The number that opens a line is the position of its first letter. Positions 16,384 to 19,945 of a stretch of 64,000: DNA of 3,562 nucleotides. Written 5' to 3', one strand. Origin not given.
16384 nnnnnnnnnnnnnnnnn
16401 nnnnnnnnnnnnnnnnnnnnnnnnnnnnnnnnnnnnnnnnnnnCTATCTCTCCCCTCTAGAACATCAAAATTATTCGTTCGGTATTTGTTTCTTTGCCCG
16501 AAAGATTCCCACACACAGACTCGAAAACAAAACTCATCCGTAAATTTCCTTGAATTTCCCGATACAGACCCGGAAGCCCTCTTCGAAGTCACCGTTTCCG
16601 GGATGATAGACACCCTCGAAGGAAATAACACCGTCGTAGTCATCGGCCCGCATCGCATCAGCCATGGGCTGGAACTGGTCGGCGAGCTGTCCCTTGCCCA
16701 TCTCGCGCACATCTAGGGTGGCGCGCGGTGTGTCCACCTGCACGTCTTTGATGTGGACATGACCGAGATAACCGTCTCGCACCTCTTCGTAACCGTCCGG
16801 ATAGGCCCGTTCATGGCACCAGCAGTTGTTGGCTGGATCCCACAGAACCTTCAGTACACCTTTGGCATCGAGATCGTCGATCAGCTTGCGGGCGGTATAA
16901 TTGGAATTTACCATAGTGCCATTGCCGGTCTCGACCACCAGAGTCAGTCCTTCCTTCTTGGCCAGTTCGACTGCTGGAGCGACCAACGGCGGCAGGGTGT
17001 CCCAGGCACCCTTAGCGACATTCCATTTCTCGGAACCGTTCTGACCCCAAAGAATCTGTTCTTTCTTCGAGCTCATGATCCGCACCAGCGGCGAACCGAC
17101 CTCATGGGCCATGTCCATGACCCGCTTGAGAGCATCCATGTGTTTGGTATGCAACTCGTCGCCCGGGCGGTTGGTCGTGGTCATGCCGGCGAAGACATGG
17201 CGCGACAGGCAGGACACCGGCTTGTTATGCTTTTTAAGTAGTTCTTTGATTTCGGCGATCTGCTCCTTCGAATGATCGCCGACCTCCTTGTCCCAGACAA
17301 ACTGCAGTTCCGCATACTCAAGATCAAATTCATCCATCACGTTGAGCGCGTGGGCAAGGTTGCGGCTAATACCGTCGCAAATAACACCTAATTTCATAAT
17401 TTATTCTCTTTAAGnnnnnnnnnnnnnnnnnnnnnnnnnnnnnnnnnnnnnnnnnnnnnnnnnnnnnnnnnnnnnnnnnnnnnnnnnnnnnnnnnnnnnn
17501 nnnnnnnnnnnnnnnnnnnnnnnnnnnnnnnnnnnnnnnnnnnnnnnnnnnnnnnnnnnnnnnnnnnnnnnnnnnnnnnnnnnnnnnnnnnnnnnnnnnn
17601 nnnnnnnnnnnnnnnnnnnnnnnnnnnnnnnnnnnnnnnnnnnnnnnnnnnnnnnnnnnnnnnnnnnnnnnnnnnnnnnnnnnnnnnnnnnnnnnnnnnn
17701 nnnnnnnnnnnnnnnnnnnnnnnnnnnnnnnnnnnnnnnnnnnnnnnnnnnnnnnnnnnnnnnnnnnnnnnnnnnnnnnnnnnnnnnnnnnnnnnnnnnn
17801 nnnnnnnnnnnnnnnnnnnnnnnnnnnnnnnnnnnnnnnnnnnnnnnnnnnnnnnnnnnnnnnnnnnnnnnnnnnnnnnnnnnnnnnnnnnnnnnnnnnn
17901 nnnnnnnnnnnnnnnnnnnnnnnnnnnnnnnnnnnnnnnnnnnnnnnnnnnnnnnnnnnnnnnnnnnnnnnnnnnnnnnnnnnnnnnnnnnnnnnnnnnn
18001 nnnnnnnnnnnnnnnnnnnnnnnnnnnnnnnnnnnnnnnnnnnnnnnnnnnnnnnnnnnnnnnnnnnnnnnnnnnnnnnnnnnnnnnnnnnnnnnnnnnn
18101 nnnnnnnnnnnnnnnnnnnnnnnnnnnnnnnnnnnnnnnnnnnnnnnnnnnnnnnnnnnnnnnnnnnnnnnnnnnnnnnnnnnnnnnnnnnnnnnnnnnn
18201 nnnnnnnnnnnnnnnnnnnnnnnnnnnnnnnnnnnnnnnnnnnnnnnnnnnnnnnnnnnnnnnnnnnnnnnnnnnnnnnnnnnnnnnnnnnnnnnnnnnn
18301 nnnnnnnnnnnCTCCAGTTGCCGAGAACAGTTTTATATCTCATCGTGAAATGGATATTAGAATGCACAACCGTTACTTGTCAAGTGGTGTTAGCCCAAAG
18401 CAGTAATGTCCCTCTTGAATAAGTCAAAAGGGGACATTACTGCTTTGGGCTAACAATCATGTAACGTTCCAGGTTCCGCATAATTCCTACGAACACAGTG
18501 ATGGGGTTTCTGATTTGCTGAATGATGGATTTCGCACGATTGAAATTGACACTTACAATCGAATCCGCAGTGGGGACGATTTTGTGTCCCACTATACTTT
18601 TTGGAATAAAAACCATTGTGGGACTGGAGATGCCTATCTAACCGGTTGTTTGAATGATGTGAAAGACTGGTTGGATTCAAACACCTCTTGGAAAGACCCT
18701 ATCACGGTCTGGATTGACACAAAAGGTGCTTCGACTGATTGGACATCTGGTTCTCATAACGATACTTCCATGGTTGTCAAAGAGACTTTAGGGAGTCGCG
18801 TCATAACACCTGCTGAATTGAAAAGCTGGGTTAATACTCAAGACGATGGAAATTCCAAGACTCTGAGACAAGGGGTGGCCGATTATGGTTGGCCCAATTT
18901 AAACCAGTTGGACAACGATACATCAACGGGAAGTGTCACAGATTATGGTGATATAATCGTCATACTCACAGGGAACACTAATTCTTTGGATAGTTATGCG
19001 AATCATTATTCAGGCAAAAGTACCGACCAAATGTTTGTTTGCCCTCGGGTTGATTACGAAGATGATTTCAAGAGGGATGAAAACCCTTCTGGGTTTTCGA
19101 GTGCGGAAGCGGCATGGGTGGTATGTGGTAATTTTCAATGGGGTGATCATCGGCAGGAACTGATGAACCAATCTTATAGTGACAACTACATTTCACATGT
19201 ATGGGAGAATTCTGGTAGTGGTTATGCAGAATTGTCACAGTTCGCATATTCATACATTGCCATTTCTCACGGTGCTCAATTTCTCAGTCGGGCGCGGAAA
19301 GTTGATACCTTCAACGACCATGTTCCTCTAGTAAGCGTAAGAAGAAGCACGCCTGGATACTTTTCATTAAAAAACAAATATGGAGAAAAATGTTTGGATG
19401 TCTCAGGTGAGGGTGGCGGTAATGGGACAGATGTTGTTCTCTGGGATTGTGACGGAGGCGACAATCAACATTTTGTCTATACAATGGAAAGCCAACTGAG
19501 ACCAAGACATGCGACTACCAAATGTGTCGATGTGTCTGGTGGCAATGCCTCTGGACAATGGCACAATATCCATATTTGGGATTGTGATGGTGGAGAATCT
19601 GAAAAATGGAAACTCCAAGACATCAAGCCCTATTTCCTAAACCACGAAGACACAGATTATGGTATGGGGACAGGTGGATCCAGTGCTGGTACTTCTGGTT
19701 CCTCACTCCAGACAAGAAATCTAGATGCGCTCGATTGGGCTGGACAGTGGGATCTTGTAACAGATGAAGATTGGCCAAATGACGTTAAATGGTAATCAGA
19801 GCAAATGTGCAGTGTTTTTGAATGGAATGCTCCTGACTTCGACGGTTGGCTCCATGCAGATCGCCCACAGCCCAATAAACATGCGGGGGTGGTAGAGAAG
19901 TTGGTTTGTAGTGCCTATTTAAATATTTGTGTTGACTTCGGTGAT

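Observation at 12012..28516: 16.1-kb accessory segment splits the conserved cmk-rpsA junction and is bracketed by a perfect 395-bp direct repeat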

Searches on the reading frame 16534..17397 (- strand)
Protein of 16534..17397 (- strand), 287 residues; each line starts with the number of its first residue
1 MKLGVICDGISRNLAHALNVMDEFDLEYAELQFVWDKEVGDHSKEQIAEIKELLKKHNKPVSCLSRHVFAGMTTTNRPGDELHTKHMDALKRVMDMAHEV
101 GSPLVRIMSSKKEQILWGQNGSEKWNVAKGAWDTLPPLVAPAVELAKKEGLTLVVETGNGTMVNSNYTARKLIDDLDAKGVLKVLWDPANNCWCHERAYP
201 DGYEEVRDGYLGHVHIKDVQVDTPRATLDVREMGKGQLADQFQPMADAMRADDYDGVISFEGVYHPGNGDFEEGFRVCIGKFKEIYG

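Call 5: search_protein_families(library=pfam, proteins=[window:16534-17397:-])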
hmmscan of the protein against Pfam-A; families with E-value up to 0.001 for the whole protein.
window:16534-17397:- (287 aa): 1 family
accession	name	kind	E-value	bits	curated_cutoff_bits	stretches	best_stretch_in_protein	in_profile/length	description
PF01261.30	AP_endonuc_2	-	2.7e-27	96.5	31.1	1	27-276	10-244/249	Xylose isomerase-like TIM barrel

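Call 34: search_protein_families(library=ncbifam, proteins=[window:16534-17397:-], max_evalue=0.01)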
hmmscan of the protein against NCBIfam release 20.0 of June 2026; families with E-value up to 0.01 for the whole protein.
window:16534-17397:- (287 aa): 2 families
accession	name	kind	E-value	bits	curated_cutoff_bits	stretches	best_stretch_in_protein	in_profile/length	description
NF009688.0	PRK13209.1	subfamily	0.0002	20.4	317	1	41-256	53-248/286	L-ribulose-5-phosphate 3-epimerase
NF007360.0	PRK09856.1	equivalog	0.0069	15.9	305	1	1-177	1-169/276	fructoselysine 3-epimerase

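Call 62: find_encoding_contigs(protein=window:16534-17397:-, flank=10000, max_places=6)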
Protein window:16534-17397:- (287 aa): no gene with exactly this product is on record in the collection.

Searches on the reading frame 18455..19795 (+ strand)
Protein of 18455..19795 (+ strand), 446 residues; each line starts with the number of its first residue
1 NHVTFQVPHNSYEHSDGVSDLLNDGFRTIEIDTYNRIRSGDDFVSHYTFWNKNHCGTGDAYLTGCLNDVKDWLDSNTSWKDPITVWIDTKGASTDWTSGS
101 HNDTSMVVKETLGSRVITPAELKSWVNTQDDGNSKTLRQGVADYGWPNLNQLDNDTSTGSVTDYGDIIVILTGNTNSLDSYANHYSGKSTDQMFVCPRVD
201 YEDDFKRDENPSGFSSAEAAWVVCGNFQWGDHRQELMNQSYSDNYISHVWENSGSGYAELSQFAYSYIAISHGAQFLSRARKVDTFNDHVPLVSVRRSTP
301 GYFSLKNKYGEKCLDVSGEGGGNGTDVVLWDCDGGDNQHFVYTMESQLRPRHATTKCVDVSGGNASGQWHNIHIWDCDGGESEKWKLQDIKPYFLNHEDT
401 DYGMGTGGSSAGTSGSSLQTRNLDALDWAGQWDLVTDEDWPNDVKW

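Call 5: search_protein_families(library=pfam, proteins=[window:18515-19795:+])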
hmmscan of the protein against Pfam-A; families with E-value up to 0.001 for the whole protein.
window:18515-19795:+ (426 aa): 3 families
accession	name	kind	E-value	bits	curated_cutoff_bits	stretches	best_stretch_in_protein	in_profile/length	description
PF00652.28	Ricin_B_lectin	-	7.2e-16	59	29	1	283-390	3-106/126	Ricin-type beta-trefoil lectin domain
PF14200.12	RicinB_lectin_2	-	2.3e-14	54.3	25.6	1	278-347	10-83/89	Ricin-type beta-trefoil lectin domain-like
PF16670.11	PI-PLC-C1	-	4.1e-05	23.2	29.9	1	41-131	112-204/329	Phosphoinositide phospholipase C, Ca2+-dependent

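Call 34: search_protein_families(library=ncbifam, proteins=[window:18455-19795:+], max_evalue=0.01)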
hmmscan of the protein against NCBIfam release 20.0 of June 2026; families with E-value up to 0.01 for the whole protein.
window:18455-19795:+ (446 aa): 3 families
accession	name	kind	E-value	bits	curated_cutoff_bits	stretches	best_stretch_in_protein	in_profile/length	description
NF035930.1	lectin_2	subfamily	1.3e-10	41.4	100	1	310-385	166-238/238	lectin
NF035929.1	lectin_1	subfamily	2.3e-08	32.8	800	1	312-387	812-885/886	lectin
NF052302.1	Rv1419_fam_lectin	exception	1.2e-05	25.1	200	1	301-388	31-111/153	Rv1419 family lectin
